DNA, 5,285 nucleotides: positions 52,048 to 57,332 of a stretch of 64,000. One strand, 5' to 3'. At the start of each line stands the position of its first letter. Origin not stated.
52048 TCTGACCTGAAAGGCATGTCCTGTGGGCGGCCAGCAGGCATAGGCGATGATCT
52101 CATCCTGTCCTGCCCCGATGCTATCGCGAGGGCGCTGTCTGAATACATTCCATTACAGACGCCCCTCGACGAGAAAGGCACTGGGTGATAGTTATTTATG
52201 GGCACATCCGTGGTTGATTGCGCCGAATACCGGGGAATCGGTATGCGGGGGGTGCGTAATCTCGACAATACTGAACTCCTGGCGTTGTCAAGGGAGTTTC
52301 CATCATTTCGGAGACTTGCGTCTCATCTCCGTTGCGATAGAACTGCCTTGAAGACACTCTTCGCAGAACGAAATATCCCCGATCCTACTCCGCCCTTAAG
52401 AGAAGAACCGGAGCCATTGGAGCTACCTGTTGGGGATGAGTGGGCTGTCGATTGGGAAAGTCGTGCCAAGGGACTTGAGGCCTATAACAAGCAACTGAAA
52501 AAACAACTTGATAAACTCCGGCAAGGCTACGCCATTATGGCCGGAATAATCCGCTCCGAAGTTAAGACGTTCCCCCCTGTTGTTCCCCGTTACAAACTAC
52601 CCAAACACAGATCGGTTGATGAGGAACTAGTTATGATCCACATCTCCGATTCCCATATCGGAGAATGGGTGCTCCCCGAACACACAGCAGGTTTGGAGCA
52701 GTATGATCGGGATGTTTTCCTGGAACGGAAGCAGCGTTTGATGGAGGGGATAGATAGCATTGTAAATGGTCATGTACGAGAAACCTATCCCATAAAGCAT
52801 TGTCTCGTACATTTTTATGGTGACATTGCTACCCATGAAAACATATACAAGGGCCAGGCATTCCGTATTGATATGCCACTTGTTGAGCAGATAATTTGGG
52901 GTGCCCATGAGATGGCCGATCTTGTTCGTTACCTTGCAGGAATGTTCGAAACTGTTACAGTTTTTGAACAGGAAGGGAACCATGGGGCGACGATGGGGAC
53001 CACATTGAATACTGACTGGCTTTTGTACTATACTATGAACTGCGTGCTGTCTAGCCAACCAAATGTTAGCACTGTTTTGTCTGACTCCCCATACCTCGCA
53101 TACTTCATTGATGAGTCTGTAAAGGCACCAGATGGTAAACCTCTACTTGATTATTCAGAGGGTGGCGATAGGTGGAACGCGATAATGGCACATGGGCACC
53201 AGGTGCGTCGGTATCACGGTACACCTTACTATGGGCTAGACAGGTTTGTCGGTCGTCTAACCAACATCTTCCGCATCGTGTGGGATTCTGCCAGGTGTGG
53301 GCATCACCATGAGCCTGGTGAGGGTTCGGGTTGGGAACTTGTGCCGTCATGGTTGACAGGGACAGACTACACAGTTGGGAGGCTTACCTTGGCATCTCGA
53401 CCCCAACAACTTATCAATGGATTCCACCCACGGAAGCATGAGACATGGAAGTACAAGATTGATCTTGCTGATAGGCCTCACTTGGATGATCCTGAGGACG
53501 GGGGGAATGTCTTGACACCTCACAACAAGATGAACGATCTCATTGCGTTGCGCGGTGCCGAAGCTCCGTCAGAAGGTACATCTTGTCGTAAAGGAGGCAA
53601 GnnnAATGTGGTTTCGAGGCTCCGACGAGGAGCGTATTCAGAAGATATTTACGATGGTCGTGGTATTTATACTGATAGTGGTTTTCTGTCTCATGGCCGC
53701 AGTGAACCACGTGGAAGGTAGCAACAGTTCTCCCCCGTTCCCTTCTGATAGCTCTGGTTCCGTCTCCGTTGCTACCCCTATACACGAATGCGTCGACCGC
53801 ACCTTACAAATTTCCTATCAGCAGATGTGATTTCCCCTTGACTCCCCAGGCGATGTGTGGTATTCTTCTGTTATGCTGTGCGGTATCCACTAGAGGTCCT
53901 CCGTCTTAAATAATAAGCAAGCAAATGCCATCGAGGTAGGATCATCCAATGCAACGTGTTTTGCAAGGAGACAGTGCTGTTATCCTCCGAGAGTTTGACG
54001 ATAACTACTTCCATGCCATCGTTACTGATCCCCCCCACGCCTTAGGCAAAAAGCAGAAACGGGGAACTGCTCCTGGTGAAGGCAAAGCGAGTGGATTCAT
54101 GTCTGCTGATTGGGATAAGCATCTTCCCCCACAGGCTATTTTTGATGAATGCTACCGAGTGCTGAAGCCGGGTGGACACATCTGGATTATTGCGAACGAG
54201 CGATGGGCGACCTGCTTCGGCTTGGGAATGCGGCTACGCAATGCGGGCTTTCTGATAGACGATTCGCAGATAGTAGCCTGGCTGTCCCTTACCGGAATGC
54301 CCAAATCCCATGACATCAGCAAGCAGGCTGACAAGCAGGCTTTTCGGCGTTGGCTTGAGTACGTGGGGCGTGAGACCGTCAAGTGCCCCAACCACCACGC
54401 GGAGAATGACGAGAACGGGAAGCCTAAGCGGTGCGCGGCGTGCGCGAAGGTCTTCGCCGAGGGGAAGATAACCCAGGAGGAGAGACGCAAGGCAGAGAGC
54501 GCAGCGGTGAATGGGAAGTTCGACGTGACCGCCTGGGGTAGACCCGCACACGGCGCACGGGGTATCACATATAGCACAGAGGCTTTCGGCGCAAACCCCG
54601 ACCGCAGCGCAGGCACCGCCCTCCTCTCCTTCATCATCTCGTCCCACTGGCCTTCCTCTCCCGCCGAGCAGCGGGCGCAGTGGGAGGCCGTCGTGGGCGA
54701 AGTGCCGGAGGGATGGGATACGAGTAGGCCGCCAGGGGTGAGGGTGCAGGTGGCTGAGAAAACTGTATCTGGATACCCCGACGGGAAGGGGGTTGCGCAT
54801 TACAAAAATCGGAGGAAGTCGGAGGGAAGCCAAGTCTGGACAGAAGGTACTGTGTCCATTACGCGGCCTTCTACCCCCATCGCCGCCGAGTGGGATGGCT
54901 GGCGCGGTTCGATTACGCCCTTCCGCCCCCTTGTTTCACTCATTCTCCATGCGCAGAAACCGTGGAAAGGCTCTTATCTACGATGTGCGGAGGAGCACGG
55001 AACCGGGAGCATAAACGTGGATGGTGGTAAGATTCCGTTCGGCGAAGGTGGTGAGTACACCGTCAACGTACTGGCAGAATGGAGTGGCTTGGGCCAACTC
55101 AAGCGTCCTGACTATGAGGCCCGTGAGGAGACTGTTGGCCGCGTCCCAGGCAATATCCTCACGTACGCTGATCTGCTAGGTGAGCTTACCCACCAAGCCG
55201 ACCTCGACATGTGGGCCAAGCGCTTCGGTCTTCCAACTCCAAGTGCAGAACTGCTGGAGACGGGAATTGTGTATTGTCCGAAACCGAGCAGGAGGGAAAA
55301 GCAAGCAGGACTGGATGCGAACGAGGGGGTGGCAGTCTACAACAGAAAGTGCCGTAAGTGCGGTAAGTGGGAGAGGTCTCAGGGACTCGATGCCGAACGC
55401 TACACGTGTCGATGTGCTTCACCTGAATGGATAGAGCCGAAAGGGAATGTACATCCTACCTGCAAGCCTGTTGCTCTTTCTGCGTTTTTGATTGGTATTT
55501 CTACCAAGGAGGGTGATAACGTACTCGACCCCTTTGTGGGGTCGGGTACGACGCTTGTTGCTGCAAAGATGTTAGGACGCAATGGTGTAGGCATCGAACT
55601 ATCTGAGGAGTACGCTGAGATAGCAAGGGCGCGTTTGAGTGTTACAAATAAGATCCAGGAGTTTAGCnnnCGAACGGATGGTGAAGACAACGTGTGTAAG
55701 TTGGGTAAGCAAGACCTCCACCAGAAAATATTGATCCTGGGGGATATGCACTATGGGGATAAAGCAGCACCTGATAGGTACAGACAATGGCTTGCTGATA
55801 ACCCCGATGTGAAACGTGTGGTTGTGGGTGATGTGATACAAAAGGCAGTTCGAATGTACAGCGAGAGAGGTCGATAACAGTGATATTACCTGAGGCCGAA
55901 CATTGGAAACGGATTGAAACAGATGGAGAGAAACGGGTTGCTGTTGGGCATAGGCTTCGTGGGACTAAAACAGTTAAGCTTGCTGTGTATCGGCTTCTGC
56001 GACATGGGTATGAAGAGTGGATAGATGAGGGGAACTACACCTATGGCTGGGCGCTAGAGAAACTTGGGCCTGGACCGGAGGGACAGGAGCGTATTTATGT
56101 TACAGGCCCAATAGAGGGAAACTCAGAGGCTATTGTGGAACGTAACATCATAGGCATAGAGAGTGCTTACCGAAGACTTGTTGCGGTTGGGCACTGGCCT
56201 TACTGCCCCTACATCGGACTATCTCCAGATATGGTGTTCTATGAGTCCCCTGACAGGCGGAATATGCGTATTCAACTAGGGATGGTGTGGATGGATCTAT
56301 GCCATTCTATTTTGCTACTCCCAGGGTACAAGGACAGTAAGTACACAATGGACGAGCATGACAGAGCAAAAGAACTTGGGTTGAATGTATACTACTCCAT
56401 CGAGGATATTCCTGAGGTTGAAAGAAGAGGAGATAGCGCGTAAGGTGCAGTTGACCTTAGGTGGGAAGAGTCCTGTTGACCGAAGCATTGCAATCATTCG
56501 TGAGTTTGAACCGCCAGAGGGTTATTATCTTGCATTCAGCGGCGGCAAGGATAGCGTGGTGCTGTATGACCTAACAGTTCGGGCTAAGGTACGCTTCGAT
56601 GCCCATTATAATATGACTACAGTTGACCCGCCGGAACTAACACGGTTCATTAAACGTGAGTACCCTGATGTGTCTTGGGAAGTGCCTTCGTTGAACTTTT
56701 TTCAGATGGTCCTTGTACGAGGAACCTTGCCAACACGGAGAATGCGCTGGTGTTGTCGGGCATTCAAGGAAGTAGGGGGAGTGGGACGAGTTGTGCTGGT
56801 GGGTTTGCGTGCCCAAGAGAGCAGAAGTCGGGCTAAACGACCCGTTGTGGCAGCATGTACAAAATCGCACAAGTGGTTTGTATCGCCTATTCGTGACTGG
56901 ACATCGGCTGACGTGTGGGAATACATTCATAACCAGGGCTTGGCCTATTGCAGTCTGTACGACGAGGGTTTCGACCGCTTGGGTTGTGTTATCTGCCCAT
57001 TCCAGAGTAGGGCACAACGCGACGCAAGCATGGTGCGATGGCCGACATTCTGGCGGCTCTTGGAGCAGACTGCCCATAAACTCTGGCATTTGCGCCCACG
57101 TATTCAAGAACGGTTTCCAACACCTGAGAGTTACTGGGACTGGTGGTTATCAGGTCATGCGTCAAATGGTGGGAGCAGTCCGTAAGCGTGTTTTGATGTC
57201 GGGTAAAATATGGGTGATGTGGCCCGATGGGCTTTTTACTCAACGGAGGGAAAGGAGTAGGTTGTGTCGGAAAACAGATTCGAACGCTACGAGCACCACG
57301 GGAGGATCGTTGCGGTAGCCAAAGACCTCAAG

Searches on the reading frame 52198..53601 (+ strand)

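Call 14: search_protein_families(library=pfam, proteins=[window:52198-53601:+], max_evalue=0.01)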
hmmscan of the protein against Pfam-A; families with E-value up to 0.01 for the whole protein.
window:52198-53601:+ (468 aa): 0 families

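Call 15: search_protein_families(library=phrogs, proteins=[window:52198-53601:+], max_evalue=0.001)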
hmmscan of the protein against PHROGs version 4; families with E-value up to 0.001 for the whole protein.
window:52198-53601:+ (468 aa): 2 families
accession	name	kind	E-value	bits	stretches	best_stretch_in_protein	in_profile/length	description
phrog_284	-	DNA, RNA and nucleotide metabolism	1.8e-26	94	1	110-414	98-385/398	exonuclease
phrog_704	-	DNA, RNA and nucleotide metabolism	0.00098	19.3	0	78-302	70-285/390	DNA repair exonuclease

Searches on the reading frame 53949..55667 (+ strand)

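Call 14: search_protein_families(library=pfam, proteins=[window:53949-55667:+], max_evalue=0.01)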
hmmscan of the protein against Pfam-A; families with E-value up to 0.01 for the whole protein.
window:53949-55667:+ (573 aa): 4 families
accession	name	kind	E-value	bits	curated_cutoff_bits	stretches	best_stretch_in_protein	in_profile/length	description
PF01555.25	N6_N4_Mtase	-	4.5e-31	109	26.7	2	493-559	159-219/221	DNA methylase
PF08241.18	Methyltransf_11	-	2.4e-05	25.3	21.2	0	58-80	72-95/95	Methyltransferase domain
PF13649.12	Methyltransf_25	-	0.00028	22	27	0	525-564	1-42/97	Methyltransferase domain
PF01170.24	UPF0020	-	0.0044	17.2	22.3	0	519-553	26-60/197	RMKL-like, methyltransferase domain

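Call 15: search_protein_families(library=phrogs, proteins=[window:53949-55667:+], max_evalue=0.001)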
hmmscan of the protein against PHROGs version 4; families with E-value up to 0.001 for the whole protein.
window:53949-55667:+ (573 aa): 13 families
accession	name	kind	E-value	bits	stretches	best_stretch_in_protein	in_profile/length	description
phrog_67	-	other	7.9e-48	165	1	3-567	125-347/743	DNA methyltransferase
phrog_498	-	other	5.7e-24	85.6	1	498-564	355-421/633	DNA methyltransferase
phrog_3008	-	other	7e-23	82.2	1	501-566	149-214/244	DNA methyltransferase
phrog_18293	-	other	2.1e-14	54.5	1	500-570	44-114/119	methyltransferase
phrog_23148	-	unknown function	3.1e-13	51.1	1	498-564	81-147/165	-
phrog_23085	-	unknown function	3.1e-13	50.6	1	499-562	41-104/138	-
phrog_6952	-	other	5.4e-10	40.4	1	502-555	114-167/181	DNA methyltransferase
phrog_8769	-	other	4.2e-09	37.1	1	522-568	12-58/71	methyltransferase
phrog_6025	-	other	4.4e-07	30.7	1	3-125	13-122/192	DNA methyltransferase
phrog_18146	-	other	5e-07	30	1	510-553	57-101/452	DNA methyltransferase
phrog_12517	-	unknown function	1.3e-05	25.6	1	520-563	104-147/316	-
phrog_954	-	other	1.7e-05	25.1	1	15-84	105-169/229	DNA methyltransferase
phrog_16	-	DNA, RNA and nucleotide metabolism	0.00065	19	0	519-556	865-902/986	DNA helicase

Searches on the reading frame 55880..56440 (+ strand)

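Call 81: search_protein_families(library=phrogs, proteins=[window:55880-56440:+], max_evalue=0.001)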
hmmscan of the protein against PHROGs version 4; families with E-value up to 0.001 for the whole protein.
window:55880-56440:+ (187 aa): 2 families
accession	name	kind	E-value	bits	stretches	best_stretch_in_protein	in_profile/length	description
phrog_355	-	DNA, RNA and nucleotide metabolism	2e-11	44.8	1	65-185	70-184/249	nucleoside 2-deoxyribosyltransferase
phrog_5781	-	unknown function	2e-06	28.5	1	70-173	6-99/220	-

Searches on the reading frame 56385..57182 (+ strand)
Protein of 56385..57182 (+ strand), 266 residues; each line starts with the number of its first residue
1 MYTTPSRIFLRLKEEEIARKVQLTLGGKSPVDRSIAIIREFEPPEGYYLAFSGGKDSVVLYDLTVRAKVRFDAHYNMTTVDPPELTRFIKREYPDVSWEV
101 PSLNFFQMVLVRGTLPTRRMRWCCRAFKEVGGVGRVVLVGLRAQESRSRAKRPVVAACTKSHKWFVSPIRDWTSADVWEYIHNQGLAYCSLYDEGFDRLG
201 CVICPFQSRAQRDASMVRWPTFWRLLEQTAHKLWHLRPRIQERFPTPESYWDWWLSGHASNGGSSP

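Call 81: search_protein_families(library=phrogs, proteins=[window:56385-57182:+], max_evalue=0.001)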
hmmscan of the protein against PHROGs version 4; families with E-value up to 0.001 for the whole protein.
window:56385-57182:+ (266 aa): 2 families
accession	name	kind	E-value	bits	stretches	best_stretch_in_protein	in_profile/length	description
phrog_424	-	moron, auxiliary metabolic gene and host takeover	3.1e-34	119.7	1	30-220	144-348/460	phosphoadenosine phosphosulfate reductase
phrog_2302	-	moron, auxiliary metabolic gene and host takeover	1.5e-19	71.2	2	136-193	163-225/381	phosphoadenosine phosphosulfate reductase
